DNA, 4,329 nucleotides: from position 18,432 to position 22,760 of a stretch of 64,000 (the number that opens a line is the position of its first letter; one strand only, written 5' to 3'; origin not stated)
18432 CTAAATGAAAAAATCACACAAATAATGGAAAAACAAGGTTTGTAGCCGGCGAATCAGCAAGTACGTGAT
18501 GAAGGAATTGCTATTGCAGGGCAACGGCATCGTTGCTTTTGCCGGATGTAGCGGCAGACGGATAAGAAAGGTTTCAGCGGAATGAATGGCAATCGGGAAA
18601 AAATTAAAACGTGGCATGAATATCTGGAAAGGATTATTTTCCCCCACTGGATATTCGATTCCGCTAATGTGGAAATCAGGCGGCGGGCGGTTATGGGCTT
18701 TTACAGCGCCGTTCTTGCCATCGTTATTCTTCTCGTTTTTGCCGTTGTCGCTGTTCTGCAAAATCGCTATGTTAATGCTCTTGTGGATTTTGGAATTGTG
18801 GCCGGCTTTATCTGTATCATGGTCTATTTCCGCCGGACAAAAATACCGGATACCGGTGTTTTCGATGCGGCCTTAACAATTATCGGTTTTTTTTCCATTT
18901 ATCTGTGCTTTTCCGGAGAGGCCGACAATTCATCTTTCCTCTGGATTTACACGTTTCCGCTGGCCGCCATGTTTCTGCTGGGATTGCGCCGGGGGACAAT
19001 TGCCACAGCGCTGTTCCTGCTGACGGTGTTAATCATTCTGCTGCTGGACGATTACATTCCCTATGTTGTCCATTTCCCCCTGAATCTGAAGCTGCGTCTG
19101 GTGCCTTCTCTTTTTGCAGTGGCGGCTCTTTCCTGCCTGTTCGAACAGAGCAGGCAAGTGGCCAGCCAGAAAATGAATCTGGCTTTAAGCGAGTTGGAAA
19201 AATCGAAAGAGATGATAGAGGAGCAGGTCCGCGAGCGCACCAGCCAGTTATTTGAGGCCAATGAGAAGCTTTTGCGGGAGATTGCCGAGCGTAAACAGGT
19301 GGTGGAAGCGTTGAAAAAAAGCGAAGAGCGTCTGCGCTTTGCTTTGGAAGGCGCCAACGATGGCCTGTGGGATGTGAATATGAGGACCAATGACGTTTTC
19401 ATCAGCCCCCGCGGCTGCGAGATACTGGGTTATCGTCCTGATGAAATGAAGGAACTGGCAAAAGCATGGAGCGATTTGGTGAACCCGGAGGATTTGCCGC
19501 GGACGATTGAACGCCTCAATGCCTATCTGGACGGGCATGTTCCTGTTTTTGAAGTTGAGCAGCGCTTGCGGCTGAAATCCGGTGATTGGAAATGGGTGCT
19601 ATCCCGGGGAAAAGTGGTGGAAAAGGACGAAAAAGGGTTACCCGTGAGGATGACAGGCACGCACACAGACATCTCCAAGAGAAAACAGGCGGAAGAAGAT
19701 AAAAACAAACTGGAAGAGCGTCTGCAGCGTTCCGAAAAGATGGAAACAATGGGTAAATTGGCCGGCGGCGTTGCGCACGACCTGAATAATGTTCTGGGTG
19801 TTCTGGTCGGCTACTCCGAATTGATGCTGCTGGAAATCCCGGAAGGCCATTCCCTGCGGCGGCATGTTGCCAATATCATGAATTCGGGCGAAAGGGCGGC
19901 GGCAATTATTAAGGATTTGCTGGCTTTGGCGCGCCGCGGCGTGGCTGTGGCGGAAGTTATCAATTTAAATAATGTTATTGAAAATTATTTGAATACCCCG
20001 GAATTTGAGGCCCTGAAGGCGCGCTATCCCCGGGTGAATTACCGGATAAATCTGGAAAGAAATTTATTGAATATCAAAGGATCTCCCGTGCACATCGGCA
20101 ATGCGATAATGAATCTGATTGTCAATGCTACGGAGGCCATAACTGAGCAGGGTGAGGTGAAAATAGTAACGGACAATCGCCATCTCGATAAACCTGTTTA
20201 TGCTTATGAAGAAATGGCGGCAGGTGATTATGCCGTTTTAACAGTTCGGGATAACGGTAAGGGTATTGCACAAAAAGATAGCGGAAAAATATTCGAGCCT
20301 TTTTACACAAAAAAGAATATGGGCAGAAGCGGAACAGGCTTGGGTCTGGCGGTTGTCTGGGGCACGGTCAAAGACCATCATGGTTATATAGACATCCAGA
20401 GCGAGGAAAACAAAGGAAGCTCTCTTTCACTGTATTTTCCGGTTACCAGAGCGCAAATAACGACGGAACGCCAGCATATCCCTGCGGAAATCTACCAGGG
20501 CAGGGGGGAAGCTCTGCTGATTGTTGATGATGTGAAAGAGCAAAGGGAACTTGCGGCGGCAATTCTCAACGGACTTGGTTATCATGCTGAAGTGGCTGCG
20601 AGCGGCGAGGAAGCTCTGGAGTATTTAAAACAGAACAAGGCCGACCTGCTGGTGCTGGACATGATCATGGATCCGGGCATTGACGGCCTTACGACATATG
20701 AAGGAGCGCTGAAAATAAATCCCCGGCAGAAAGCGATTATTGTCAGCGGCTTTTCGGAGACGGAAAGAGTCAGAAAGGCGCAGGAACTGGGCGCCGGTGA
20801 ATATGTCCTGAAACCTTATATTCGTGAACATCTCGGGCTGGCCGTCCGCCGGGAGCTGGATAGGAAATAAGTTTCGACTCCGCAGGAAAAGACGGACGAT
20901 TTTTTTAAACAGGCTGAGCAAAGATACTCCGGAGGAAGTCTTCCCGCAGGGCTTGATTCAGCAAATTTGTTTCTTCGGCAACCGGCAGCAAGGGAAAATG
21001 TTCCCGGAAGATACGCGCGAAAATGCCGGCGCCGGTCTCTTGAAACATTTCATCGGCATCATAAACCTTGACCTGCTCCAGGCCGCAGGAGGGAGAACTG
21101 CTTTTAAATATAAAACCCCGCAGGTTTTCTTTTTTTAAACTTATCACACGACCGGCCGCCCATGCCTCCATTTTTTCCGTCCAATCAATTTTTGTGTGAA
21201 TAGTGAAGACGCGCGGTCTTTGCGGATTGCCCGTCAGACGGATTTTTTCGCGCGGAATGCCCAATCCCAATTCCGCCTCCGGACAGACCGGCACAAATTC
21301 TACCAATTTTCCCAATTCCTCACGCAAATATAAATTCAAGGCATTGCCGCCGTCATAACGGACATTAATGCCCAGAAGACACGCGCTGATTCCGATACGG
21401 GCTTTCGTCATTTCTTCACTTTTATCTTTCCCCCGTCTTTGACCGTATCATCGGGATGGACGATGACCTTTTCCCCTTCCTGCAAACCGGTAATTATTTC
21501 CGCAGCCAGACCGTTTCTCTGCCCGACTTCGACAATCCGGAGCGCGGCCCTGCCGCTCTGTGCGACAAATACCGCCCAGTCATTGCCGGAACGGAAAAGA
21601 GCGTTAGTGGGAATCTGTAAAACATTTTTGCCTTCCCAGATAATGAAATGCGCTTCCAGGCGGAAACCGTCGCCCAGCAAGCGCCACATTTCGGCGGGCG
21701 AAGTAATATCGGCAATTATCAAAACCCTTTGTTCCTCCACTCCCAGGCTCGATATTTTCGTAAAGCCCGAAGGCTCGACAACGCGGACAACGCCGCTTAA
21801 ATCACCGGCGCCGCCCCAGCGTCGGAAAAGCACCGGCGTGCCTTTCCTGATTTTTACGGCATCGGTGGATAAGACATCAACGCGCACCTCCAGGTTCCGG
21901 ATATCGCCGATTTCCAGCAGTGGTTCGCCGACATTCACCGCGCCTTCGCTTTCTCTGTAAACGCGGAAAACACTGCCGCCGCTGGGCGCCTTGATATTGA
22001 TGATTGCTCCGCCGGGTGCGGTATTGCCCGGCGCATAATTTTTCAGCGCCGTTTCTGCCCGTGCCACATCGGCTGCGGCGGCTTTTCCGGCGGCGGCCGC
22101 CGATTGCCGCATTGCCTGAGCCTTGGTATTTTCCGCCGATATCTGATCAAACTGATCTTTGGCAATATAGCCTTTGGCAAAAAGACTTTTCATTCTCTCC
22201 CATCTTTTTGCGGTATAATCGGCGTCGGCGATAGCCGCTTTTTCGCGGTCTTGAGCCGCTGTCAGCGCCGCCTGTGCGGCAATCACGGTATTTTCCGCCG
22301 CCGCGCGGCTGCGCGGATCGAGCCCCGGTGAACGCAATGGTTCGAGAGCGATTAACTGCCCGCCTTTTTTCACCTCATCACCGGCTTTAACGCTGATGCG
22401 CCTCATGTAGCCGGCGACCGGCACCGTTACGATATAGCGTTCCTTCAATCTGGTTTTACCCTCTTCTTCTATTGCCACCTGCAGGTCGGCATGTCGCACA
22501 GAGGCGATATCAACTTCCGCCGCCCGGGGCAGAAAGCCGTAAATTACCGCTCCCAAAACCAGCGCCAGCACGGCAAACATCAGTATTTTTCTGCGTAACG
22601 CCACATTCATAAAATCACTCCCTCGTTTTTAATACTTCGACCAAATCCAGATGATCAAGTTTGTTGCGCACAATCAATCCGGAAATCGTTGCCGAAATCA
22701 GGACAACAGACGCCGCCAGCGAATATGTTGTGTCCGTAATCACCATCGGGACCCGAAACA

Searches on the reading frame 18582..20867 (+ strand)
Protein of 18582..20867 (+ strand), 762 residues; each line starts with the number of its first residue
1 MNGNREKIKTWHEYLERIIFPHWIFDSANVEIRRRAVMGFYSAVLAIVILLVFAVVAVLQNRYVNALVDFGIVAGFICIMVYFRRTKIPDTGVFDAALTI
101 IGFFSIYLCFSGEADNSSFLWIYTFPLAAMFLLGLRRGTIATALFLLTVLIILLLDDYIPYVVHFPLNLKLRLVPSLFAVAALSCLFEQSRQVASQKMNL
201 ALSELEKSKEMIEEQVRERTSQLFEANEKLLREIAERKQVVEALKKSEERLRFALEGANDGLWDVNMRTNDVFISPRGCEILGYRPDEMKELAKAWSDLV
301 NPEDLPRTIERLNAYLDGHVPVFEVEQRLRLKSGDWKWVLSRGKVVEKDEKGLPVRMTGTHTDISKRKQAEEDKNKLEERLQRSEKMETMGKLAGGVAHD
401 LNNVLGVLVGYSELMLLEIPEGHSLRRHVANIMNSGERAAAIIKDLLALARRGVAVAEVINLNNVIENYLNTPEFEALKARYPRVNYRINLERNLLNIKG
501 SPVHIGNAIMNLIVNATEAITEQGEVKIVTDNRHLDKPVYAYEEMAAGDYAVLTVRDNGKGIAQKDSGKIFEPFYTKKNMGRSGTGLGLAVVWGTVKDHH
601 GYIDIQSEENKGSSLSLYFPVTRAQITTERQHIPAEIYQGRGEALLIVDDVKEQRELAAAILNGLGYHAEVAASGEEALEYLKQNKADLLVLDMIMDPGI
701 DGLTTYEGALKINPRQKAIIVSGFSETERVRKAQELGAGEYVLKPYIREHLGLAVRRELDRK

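Call 38: search_protein_families(library=pfam, proteins=[window:18582-20867:+], max_evalue=0.00001)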
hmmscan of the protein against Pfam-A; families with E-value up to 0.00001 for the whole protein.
window:18582-20867:+ (762 aa): 5 families
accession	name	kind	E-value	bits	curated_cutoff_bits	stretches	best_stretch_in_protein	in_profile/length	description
PF08447.18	PAS_3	-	2.5e-21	76.2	25.6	1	272-361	2-89/89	PAS fold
PF02518.31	HATPase_c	-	3.8e-19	69.6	26.4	1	502-622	3-110/111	Histidine kinase-, DNA gyrase B-, and HSP90-like ATPase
PF00072.30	Response_reg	-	9.8e-19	68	30.2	1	646-754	2-109/111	Response regulator receiver domain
PF20966.2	MASE6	-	3.5e-11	43.9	27.4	1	34-196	8-168/170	MASE6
PF00512.31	HisKA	-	1.6e-09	38.1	26.9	1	390-452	2-63/66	His Kinase A (phospho-acceptor) domain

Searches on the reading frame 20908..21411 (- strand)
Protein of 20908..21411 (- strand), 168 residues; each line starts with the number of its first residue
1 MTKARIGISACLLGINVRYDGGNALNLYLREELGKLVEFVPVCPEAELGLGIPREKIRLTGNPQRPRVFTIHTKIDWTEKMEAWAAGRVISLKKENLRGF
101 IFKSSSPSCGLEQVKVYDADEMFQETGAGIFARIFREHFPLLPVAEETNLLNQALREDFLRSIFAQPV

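Call 38: search_protein_families(library=pfam, proteins=[window:20908-21411:-], max_evalue=0.00001)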
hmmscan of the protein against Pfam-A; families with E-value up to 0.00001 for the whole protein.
window:20908-21411:- (168 aa): 1 family
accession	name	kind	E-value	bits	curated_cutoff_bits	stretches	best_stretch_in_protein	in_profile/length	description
PF04463.17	2-thiour_desulf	-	1.3e-39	135.8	34.7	1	6-147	1-141/141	2-thiouracil desulfurase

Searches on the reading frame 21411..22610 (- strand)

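Call 39: search_protein_families(library=pfam, proteins=[window:21411-22610:-], max_evalue=0.00001)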
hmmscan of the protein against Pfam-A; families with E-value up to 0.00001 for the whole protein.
window:21411-22610:- (400 aa): 2 families
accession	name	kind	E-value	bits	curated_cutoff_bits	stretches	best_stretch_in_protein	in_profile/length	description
PF13437.12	HlyD_3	-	1.5e-08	35.8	22.2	1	206-278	2-76/106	HlyD family secretion protein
PF16576.10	HlyD_D23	-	2.5e-06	27.4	30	0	55-279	14-185/214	Barrel-sandwich domain of CusB or HlyD membrane-fusion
